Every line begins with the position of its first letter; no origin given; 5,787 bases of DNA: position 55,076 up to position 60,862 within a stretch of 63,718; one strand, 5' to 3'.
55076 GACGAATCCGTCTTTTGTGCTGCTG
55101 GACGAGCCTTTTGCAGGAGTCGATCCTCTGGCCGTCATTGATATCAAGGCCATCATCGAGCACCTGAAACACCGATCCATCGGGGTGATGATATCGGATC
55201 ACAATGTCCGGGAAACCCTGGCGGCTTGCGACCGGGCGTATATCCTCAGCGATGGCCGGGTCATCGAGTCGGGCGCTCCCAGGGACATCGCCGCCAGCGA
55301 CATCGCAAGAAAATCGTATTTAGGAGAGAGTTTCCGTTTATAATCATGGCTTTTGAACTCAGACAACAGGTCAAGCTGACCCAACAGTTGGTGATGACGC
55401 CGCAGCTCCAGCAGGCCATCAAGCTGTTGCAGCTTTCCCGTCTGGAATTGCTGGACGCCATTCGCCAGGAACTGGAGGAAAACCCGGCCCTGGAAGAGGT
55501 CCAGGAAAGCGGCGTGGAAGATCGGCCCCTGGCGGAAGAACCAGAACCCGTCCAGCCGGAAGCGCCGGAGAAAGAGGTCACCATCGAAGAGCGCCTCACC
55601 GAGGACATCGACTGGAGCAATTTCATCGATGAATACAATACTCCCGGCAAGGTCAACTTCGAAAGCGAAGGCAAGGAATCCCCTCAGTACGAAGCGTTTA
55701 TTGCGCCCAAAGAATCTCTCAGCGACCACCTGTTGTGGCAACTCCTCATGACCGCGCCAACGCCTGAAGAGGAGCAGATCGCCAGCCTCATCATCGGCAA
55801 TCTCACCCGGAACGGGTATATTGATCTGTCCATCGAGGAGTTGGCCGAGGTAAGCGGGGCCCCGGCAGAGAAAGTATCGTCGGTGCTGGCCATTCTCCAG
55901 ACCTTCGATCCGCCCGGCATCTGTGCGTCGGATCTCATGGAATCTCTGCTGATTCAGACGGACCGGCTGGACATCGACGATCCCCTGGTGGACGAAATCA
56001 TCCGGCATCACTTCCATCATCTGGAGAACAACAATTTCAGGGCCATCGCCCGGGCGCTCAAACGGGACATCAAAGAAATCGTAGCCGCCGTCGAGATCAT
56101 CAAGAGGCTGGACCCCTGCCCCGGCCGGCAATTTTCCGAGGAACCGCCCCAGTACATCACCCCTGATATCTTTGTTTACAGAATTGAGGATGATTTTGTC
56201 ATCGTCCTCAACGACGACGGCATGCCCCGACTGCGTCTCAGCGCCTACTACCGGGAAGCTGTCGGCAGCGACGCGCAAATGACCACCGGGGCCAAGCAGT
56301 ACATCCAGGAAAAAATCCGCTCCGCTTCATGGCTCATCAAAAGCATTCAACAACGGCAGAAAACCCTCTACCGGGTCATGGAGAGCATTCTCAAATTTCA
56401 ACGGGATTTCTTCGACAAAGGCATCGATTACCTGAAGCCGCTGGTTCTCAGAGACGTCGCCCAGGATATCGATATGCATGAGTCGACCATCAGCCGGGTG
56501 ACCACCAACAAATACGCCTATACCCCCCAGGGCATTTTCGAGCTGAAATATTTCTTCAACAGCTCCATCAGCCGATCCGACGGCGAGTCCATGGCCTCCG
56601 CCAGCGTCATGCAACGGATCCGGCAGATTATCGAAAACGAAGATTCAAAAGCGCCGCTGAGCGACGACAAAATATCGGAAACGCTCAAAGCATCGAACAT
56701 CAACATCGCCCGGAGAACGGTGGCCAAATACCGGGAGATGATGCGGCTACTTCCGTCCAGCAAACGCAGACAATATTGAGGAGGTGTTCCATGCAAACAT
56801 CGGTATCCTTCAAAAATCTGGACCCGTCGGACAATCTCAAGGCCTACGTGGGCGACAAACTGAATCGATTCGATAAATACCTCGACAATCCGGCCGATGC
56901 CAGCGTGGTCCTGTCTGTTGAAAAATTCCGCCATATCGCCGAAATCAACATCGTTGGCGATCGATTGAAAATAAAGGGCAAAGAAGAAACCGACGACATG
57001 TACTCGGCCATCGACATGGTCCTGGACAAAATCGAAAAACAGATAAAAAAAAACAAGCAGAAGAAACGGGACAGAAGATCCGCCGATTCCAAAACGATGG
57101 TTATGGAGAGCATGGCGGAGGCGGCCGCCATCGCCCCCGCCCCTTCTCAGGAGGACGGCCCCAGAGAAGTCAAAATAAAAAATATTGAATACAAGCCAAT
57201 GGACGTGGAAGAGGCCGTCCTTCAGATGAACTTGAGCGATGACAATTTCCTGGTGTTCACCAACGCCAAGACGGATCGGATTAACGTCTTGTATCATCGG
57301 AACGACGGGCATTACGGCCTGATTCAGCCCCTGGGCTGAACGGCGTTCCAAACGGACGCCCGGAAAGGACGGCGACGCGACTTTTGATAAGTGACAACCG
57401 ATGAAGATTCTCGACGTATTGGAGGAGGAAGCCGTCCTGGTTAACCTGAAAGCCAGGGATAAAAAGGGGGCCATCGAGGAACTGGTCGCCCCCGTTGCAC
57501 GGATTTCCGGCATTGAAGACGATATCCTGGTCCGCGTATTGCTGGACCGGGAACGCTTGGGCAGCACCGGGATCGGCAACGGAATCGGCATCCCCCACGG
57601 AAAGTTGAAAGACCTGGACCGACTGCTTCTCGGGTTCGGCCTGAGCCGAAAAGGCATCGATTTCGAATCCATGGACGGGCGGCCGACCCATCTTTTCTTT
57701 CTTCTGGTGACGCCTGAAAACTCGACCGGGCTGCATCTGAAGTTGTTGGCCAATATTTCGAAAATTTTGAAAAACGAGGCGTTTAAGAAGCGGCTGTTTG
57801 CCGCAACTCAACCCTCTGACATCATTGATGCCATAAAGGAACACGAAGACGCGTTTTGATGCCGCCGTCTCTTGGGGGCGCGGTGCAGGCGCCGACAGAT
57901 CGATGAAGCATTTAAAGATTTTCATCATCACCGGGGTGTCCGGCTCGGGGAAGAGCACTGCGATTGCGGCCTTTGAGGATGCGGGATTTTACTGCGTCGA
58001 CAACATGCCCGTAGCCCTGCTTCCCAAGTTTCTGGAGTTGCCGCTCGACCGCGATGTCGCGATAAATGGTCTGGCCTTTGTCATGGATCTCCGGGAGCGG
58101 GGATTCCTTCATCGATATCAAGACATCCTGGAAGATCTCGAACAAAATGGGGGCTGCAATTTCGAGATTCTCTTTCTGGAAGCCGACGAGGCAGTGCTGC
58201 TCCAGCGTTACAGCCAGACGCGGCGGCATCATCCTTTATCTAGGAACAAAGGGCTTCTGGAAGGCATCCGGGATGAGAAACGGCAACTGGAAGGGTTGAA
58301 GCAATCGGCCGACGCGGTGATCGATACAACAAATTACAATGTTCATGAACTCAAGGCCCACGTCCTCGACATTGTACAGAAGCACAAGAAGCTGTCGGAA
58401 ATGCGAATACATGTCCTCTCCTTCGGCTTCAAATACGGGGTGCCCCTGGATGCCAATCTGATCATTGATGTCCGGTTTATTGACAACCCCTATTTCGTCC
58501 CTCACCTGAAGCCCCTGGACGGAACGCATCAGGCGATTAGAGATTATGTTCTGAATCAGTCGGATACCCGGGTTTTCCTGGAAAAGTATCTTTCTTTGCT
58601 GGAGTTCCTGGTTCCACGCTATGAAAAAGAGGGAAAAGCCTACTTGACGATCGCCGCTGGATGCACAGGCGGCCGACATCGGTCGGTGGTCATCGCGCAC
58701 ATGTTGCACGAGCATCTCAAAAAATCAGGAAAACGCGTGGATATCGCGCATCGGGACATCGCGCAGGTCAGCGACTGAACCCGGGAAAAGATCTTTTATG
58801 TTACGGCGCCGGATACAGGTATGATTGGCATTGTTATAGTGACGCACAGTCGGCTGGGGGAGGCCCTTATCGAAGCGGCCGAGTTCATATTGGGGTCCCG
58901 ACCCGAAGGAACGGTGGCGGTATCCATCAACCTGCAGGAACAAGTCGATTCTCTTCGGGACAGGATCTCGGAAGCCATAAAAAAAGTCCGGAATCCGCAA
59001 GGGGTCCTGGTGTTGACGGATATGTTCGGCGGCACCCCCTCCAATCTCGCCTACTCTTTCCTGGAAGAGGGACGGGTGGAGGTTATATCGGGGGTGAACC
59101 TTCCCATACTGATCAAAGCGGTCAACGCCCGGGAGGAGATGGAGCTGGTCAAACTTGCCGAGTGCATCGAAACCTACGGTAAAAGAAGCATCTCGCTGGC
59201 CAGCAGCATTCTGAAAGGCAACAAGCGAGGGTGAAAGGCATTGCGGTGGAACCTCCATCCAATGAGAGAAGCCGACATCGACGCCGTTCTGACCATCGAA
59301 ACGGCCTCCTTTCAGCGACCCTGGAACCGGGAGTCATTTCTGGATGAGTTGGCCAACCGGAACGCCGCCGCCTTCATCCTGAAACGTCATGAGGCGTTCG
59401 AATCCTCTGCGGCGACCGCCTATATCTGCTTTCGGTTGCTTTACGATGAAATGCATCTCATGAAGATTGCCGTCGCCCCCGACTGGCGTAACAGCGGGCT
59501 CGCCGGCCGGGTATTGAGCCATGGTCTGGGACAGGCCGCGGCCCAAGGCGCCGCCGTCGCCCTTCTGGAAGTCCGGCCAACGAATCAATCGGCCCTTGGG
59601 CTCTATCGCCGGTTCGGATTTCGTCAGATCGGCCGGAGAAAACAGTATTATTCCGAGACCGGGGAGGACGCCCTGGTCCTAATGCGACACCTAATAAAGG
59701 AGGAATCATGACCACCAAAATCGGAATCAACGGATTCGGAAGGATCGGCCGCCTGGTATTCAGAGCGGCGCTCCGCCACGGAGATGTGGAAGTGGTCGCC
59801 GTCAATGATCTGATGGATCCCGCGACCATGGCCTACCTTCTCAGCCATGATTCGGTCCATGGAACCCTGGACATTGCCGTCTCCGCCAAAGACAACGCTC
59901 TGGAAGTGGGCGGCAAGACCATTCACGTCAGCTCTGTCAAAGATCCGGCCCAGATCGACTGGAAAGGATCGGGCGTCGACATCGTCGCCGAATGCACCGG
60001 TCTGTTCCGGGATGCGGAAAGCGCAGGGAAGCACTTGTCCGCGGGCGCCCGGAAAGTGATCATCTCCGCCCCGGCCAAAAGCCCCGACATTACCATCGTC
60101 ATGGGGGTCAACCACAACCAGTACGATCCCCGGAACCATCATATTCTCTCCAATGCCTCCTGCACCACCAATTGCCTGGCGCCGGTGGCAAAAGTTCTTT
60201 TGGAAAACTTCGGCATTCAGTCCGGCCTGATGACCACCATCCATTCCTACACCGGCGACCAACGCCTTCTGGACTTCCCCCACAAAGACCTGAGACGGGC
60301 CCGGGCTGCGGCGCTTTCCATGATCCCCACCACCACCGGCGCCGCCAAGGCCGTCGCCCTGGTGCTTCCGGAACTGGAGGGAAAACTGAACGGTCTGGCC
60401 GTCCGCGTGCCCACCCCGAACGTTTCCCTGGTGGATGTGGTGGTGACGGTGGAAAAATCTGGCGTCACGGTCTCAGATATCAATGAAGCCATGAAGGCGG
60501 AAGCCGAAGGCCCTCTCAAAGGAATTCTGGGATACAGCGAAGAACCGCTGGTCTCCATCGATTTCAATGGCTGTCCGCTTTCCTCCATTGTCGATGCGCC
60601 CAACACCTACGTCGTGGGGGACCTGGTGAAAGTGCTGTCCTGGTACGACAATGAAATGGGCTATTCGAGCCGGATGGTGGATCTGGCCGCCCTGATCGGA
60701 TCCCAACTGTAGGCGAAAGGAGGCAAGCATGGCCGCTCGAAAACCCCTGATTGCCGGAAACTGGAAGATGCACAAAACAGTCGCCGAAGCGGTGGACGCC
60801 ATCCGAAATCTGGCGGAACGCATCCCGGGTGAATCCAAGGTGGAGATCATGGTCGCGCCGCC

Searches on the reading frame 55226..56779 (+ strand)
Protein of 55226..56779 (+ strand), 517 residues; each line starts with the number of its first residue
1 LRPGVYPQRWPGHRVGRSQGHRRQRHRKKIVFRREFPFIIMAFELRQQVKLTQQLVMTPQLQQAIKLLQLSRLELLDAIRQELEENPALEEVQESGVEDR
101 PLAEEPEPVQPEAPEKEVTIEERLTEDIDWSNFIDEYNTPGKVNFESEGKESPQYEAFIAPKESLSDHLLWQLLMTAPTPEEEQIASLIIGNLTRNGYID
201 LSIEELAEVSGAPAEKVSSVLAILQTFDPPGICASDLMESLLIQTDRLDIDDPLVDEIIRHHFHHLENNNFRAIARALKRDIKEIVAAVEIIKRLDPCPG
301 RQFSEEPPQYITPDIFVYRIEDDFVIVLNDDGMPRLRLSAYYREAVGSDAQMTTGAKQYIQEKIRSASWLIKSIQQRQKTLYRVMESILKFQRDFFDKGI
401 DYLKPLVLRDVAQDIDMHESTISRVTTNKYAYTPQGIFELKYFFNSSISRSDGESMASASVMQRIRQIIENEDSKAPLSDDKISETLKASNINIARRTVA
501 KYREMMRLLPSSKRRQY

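Call 68: search_protein_families(library=pfam, proteins=[window:55226-56779:+], max_evalue=0.00001)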
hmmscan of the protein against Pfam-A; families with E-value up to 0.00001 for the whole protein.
window:55226-56779:+ (517 aa): 3 families
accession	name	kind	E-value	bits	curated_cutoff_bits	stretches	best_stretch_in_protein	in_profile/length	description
PF04552.19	Sigma54_DBD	-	1.3e-61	207.5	22.8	1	358-516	2-160/160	Sigma-54, DNA binding domain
PF04963.19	Sigma54_CBD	-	1.6e-58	197.9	22.9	1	155-342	2-185/185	Sigma-54 factor, core binding domain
PF00309.25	Sigma54_AID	-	6.4e-18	64.8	23.8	1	46-91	1-46/46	Sigma-54 factor, Activator interacting domain (AID)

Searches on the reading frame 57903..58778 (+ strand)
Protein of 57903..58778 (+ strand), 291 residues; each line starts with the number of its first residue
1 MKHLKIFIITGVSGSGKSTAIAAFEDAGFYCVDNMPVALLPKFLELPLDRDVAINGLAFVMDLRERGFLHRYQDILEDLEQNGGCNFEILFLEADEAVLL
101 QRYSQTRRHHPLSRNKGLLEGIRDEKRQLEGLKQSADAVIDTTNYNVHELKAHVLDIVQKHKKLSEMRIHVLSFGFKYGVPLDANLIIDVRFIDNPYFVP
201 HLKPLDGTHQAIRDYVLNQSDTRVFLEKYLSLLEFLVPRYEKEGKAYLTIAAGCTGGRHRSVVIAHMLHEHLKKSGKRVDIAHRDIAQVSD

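Call 68: search_protein_families(library=pfam, proteins=[window:57903-58778:+], max_evalue=0.00001)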
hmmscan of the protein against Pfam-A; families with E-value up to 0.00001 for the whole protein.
window:57903-58778:+ (291 aa): 2 families
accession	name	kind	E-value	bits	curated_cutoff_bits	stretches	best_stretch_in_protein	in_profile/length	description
PF03668.21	RapZ-like_N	-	7.1e-47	159.5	25.4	1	5-155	2-151/158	RapZ-like N-terminal domain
PF22740.1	PapZ_C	-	5.2e-46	156.2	27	1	167-286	1-120/121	RapZ C-terminal domain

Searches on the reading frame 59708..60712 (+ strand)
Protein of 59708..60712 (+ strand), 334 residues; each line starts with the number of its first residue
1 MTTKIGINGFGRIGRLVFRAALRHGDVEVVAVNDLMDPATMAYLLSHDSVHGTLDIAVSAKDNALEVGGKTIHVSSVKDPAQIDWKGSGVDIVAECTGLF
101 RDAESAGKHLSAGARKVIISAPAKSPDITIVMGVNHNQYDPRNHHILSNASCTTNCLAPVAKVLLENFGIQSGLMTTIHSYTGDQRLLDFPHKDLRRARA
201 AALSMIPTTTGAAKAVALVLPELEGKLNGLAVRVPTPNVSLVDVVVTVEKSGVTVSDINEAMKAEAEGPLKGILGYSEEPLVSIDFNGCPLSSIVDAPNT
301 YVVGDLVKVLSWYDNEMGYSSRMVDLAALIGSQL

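Call 68: search_protein_families(library=pfam, proteins=[window:59708-60712:+], max_evalue=0.00001)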
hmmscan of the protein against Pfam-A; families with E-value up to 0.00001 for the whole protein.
window:59708-60712:+ (334 aa): 2 families
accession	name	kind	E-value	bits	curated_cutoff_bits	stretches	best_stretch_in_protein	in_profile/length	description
PF02800.25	Gp_dh_C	-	1.2e-65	220.4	24.4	1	157-313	1-158/158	Glyceraldehyde 3-phosphate dehydrogenase, C-terminal domain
PF00044.30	Gp_dh_N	-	2.8e-38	130.7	31.7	1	4-102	2-100/101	Glyceraldehyde 3-phosphate dehydrogenase, NAD binding domain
